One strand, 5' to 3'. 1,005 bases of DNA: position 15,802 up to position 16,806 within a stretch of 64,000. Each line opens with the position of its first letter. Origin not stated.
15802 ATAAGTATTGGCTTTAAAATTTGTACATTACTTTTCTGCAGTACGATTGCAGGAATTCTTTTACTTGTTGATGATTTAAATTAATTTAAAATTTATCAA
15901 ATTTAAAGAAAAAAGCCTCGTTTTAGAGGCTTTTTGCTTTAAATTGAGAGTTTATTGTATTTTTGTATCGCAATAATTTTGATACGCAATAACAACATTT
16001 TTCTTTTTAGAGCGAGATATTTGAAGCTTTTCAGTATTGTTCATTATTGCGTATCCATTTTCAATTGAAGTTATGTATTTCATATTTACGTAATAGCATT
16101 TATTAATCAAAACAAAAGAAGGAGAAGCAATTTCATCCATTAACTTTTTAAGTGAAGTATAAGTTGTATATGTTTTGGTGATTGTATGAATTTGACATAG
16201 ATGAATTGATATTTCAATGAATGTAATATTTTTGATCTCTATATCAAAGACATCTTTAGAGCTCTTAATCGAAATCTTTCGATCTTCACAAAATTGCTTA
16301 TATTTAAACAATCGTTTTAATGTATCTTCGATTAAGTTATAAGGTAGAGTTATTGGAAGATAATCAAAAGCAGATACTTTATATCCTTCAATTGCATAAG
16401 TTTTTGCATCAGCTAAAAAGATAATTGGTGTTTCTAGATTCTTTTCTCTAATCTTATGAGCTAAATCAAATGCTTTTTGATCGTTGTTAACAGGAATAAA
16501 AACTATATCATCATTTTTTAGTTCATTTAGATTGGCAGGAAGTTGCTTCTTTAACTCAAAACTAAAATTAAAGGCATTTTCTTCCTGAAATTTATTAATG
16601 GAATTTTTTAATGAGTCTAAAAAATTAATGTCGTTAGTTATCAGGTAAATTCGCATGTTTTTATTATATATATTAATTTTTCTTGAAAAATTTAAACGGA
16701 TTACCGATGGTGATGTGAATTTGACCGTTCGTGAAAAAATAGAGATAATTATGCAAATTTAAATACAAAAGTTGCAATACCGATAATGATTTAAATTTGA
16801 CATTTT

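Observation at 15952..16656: Orphan LytTR regulator with an aspartate-less pseudo-receiver domain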

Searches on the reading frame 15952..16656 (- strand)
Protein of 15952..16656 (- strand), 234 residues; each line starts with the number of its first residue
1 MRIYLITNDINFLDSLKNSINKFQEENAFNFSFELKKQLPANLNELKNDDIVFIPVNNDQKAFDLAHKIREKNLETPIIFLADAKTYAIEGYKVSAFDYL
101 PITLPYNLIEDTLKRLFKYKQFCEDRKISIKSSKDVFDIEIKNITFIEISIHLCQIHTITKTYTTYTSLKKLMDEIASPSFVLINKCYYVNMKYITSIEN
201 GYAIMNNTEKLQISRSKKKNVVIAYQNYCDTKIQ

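Call 3: search_protein_families(library=pfam, proteins=[window:15952-16656:-], max_evalue=1)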
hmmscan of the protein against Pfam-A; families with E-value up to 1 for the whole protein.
window:15952-16656:- (234 aa): 2 families
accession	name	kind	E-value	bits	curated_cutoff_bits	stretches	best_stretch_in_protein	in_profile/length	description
PF04397.21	LytTR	-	3e-13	50.3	22.6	1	136-221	3-93/98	LytTr DNA-binding domain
PF00072.30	Response_reg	-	0.039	14.6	30.2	1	63-100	58-97/111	Response regulator receiver domain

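Call 4: search_protein_families(library=ncbifam, proteins=[window:15952-16656:-], max_evalue=1)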
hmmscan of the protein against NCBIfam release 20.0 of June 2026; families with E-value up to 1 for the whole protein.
window:15952-16656:- (234 aa): 8 families
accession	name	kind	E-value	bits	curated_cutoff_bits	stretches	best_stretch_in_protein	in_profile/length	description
NF010684.1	PRK14084.1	equivalog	3.9e-11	43.2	375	2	125-220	147-247/254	response regulator transcription factor LytR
NF008677.0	PRK11697.1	equivalog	2.1e-06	27.3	246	1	50-216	49-226/238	two-component system response regulator BtsR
NF051850.1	RespRegRprY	equivalog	1.4e-05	24.6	370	1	50-146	50-141/234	response regulator transcription factor RprY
TIGR03787.1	marine_sort_RR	equivalog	0.00025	20.6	335.7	1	46-175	44-184/227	proteobacterial dedicated sortase system response regulator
NF045991.1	RespRegCtrARhodob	equivalog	0.001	18.8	350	1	1-108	1-105/224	response regulator transcription factor CtrA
TIGR01818.1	ntrC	equivalog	0.041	12.7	558.6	1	48-102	42-99/463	nitrogen regulation protein NR(I)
NF045505.1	RR_RssB_Pseudo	equivalog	0.045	12.8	700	1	17-116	18-121/394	two-component system response regulator RssB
NF007663.1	PRK10336.1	equivalog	0.071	12.9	345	1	1-111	1-108/219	quorum sensing response regulator transcription factor QseB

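Call 12: find_homologous_proteins(query=window:15952-16656:-, max_evalue=0.001)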
Query window:15952-16656:- (234 aa): 1 proteins with E <= 0.001 among 236 candidates.
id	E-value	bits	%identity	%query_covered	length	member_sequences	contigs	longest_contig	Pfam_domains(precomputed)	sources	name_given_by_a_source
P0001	3.1e-146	503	100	100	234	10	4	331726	PF04397.22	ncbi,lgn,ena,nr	ncbi:MAG: LytTR family transcriptional regulator DNA-binding domain-containing protein [Bacilli bact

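Call 20: list_cluster_members(proteins=[P0001])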
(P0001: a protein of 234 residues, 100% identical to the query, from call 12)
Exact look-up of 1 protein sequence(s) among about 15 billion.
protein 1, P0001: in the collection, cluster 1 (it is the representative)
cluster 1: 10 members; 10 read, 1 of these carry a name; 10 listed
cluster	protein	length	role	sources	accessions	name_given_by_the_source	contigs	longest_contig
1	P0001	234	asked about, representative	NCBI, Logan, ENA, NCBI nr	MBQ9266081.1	MAG: LytTR family transcriptional regulator DNA-binding domain-containing protein ... | LytTR family transcriptional regulator DNA-binding domain-containing protein [Bacilli ...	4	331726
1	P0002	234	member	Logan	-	-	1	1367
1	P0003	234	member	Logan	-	-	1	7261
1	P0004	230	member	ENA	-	-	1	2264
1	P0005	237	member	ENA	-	-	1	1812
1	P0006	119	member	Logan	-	-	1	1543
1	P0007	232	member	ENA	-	-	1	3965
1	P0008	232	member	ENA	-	-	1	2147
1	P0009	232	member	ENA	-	-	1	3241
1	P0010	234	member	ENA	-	-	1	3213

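Call 21: search_protein_representatives(protein=window:15952-16656:-)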
Query: 234 residues. Proteins with E-value up to 0.001 (for the whole library): 8398; up to 1e-10: 1372; up to 1e-30: 1. The best 150 are listed.
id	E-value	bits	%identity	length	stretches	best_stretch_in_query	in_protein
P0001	9.7e-147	502.7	100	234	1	1-234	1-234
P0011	3.6e-24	102.1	34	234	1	50-221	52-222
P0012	8.3e-24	100.9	32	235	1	4-229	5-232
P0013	4.0e-23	98.7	32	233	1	2-228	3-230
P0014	6.9e-23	97.9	31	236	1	21-228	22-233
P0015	7.7e-23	97.7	33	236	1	3-224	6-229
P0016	8.0e-23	97.7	28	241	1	13-228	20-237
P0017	8.1e-23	97.7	31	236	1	16-227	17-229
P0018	8.6e-23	97.6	32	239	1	14-229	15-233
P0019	1.1e-22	97.3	30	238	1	3-229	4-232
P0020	1.1e-22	97.2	34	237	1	3-229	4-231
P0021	1.3e-22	97.0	31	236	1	18-228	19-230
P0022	1.5e-22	96.8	31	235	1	2-229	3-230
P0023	2.0e-22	96.4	32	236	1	25-229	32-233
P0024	2.6e-22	96.0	28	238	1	2-226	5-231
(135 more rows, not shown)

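Call 26: find_related_loci(query=window:15952-16656:-, collection=genome_contigs, flank=6000)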
Query window:15952-16656:- (234 aa) in genome_contigs; peptide patterns used: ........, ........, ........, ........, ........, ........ (x = any residue, [..] = any of these).
49 stretches matched a pattern, but none encodes a relative of the query by tblastn (E <= 1e-3).

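Call 27: find_encoding_contigs(protein=P0001, flank=3000, max_places=6)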
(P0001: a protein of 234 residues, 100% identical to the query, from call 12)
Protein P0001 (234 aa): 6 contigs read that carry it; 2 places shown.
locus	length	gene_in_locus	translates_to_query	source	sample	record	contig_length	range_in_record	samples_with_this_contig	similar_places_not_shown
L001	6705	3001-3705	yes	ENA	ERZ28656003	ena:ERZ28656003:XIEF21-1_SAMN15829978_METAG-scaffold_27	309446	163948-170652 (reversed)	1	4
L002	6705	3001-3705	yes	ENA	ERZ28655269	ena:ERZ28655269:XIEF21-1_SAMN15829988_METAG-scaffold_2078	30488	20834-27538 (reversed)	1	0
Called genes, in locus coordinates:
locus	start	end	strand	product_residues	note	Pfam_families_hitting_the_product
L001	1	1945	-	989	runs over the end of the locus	PF01915:Glyco_hydro_3_C, PF14310:Fn3-like (weak), PF00933:Glyco_hydro_3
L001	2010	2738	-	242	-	PF13306:LRR_5 (weak)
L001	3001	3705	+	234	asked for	PF04397:LytTR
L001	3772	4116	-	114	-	PF13240:Zn_Ribbon_1 (weak), PF13248:Zn_ribbon_3 (faint)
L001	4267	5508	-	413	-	-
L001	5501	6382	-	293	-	PF00294:PfkB, PF08543:Phos_pyr_kin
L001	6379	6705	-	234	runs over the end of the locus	-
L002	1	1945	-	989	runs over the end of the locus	PF01915:Glyco_hydro_3_C, PF14310:Fn3-like (weak), PF00933:Glyco_hydro_3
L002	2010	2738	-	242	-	PF13306:LRR_5 (weak)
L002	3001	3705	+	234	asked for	PF04397:LytTR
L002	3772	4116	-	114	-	PF13240:Zn_Ribbon_1 (weak), PF13248:Zn_ribbon_3 (faint)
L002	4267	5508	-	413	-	-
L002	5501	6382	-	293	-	PF00294:PfkB, PF08543:Phos_pyr_kin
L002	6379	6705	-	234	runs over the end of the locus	-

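Call 28: find_encoding_contigs(protein=P0003, flank=5000, max_places=4)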
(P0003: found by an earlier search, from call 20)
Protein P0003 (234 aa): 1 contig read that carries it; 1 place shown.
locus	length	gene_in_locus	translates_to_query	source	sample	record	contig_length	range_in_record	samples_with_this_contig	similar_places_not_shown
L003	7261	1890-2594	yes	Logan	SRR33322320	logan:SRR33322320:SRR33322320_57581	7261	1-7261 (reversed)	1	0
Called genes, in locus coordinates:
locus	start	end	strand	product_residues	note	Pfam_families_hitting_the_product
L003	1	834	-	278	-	?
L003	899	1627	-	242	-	PF13306:LRR_5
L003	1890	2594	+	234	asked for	PF04397:LytTR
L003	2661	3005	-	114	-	PF13240:Zn_Ribbon_1 (weak), PF13248:Zn_ribbon_3 (faint)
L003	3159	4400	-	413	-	-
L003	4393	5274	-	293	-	PF00294:PfkB, PF08543:Phos_pyr_kin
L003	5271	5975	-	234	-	-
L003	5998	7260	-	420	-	?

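Call 29: find_encoding_contigs(protein=P0009, flank=5000, max_places=3)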
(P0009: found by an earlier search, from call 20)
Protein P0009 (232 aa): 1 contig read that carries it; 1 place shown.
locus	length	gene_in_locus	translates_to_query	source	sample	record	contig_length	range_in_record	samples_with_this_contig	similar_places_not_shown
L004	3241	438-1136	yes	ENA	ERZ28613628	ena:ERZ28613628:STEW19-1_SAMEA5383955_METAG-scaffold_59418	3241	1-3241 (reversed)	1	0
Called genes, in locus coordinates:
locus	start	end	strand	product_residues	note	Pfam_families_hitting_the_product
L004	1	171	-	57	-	?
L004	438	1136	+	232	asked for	PF04397:LytTR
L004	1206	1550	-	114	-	PF13240:Zn_Ribbon_1 (weak), PF13248:Zn_ribbon_3 (weak)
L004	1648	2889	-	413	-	-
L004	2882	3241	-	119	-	?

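Call 30: find_encoding_contigs(protein=P0010, flank=5000, max_places=3)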
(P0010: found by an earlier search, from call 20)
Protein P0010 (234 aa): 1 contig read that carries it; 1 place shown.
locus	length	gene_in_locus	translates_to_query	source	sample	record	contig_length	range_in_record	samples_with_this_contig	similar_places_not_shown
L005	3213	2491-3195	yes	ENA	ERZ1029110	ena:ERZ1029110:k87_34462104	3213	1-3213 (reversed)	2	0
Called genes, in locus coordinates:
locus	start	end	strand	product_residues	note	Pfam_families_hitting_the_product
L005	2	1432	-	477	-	?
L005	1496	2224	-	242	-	PF13306:LRR_5 (weak)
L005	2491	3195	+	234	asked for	PF04397:LytTR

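Call 31: find_encoding_contigs(protein=P0007, flank=5000, max_places=3)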
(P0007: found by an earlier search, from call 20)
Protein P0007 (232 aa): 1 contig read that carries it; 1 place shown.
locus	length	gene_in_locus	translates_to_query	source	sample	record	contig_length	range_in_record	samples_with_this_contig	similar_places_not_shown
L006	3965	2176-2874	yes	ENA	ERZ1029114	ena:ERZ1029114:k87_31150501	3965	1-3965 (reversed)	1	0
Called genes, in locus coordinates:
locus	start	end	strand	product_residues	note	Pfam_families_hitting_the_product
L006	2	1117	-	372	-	?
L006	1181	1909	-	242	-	PF13306:LRR_5 (weak)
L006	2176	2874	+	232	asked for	PF04397:LytTR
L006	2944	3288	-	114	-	PF13240:Zn_Ribbon_1 (weak), PF13248:Zn_ribbon_3 (faint)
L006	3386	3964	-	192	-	?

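Call 32: find_encoding_contigs(protein=P0004, flank=5000, max_places=3)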
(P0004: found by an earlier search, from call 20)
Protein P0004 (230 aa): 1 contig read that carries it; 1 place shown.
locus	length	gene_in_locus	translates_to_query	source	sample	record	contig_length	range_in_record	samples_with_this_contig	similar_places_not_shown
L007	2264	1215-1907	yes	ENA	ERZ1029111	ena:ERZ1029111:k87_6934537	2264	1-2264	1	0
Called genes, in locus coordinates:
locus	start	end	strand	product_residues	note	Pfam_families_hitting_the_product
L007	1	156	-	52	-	?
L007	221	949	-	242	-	PF13306:LRR_5 (weak)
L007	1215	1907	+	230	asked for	PF04397:LytTR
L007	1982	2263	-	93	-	?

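Call 44: predict_structure(alignment_id=A1)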
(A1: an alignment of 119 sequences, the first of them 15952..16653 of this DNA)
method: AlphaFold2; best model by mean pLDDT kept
length: 233 residues; sequences in the alignment: 119
mean_pLDDT: 90.7   pTM: 0.70
mean pLDDT of the five models: 90.7, 90.6, 89.9, 89.8, 89.7
residues with pLDDT >= 90: 164; 70-90: 61; 50-70: 6; < 50: 2
segments of 3 or more residues with pLDDT < 50: none
pLDDT, mean of each block of 10 residues (from residue 1): 92 94 93 82 83 85 89 89 79 89 90 88 89 95 97 97 97 93 98 97 97 97 87 42
secondary structure, 60 per line:
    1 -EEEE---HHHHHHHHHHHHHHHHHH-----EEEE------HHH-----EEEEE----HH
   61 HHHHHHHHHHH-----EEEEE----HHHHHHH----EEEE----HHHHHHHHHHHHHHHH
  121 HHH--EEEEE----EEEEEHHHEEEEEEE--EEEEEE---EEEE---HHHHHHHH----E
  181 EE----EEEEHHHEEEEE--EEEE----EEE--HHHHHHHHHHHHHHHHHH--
elements in order: E2-5 H9-26 E32-35 E50-54 H59-71 E77-81 H86-92 E97-100 H105-123 E126-130 E135-139 E143-149 E152-157 E161-164 H168-175 E180-182 E187-190 E194-198 E201-204 E209-211 H214-231

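Call 47: fold_search(model_id=the predicted structure, library=pdb)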
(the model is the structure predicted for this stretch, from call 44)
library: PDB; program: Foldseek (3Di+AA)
matches with E <= 10: 1041; with E <= 0.001: 39
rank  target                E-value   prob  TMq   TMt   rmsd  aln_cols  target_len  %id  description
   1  4cbv_E                5.7e-15  1.00  0.51  0.48  12.8       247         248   16  X-ray structure of full-length ComE from Streptococcus pneumoniae. (released 2014-02-12)
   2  4cbv_C                1.1e-14  1.00  0.50  0.47  12.4       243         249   16  X-ray structure of full-length ComE from Streptococcus pneumoniae. (released 2014-02-12)
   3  4cbv_A                4.5e-14  1.00  0.49  0.46  12.7       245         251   17  X-ray structure of full-length ComE from Streptococcus pneumoniae. (released 2014-02-12)
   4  4cbv_F                1.1e-13  1.00  0.45  0.42  16.0       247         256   17  X-ray structure of full-length ComE from Streptococcus pneumoniae. (released 2014-02-12)
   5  4cbv_D                1.9e-13  1.00  0.45  0.42  15.7       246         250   18  X-ray structure of full-length ComE from Streptococcus pneumoniae. (released 2014-02-12)
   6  4xqn_A                2.7e-07  1.00  0.37  0.85   1.6        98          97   22  Crystal structure of AgrA LytTR domain in complex with promoters (released 2016-04-06)
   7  3d6w_B                2.8e-07  1.00  0.39  0.78   2.2       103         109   16  LytTr DNA-binding domain of putative methyl-accepting/DNA response regulator from Bacillus cereus. (released 2008-07-15)
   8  3d6w_A                3.0e-07  1.00  0.39  0.78   2.2       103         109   16  LytTr DNA-binding domain of putative methyl-accepting/DNA response regulator from Bacillus cereus. (released 2008-07-15)
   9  4xqj_A                4.1e-07  1.00  0.37  0.83   1.7        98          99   22  Crystal structure of AgrA LytTR domain in complex with promoters (released 2016-04-06)
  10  4xqj_D                5.3e-07  1.00  0.37  0.84   1.7        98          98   22  Crystal structure of AgrA LytTR domain in complex with promoters (released 2016-04-06)
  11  4g4k_B                5.3e-07  1.00  0.37  0.82   1.7        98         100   22  Structure of the Staphylococcus aureus AgrA LytTR Domain (released 2012-12-19)
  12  4g4k_A                7.2e-07  1.00  0.37  0.84   1.7        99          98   22  Structure of the Staphylococcus aureus AgrA LytTR Domain (released 2012-12-19)
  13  3bs1_A                9.3e-07  1.00  0.38  0.81   1.7       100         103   22  Structure of the Staphylococcus aureus AgrA LytTR Domain Bound to DNA Reveals a Beta Fold with a Novel Mode of Binding (released 2008-04-08)
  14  4mld_A                1.5e-05  1.00  0.44  0.74   3.0       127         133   18  X-ray structure of ComE D58E REC domain from Streptococcus pneumoniae (released 2014-02-19)
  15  4ml3_D                7.0e-05  1.00  0.44  0.74   3.0       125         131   18  X-ray structure of ComE D58A REC domain from Streptococcus pneumoniae (released 2014-02-19)
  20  6m8o                  1.5e-04  1.00  0.40  0.74   3.3       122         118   22  Crystal structure of the receiver domain of LytR from Staphylococcus aureus (released 2018-09-19)
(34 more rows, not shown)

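Call 54: search_solved_structures(query=window:15952-16653:-, max_evalue=0.01, show_alignments=3)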
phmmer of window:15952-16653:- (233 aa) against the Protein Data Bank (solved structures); distinct sequences matched with E-value up to 0.01: 2.
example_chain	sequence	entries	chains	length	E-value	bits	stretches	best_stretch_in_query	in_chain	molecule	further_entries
6m8o_A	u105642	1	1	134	0.00014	25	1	11-115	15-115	DNA-binding response regulator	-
5bza_A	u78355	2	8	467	0.0027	20.8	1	71-201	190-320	Beta-N-acetylhexosaminidase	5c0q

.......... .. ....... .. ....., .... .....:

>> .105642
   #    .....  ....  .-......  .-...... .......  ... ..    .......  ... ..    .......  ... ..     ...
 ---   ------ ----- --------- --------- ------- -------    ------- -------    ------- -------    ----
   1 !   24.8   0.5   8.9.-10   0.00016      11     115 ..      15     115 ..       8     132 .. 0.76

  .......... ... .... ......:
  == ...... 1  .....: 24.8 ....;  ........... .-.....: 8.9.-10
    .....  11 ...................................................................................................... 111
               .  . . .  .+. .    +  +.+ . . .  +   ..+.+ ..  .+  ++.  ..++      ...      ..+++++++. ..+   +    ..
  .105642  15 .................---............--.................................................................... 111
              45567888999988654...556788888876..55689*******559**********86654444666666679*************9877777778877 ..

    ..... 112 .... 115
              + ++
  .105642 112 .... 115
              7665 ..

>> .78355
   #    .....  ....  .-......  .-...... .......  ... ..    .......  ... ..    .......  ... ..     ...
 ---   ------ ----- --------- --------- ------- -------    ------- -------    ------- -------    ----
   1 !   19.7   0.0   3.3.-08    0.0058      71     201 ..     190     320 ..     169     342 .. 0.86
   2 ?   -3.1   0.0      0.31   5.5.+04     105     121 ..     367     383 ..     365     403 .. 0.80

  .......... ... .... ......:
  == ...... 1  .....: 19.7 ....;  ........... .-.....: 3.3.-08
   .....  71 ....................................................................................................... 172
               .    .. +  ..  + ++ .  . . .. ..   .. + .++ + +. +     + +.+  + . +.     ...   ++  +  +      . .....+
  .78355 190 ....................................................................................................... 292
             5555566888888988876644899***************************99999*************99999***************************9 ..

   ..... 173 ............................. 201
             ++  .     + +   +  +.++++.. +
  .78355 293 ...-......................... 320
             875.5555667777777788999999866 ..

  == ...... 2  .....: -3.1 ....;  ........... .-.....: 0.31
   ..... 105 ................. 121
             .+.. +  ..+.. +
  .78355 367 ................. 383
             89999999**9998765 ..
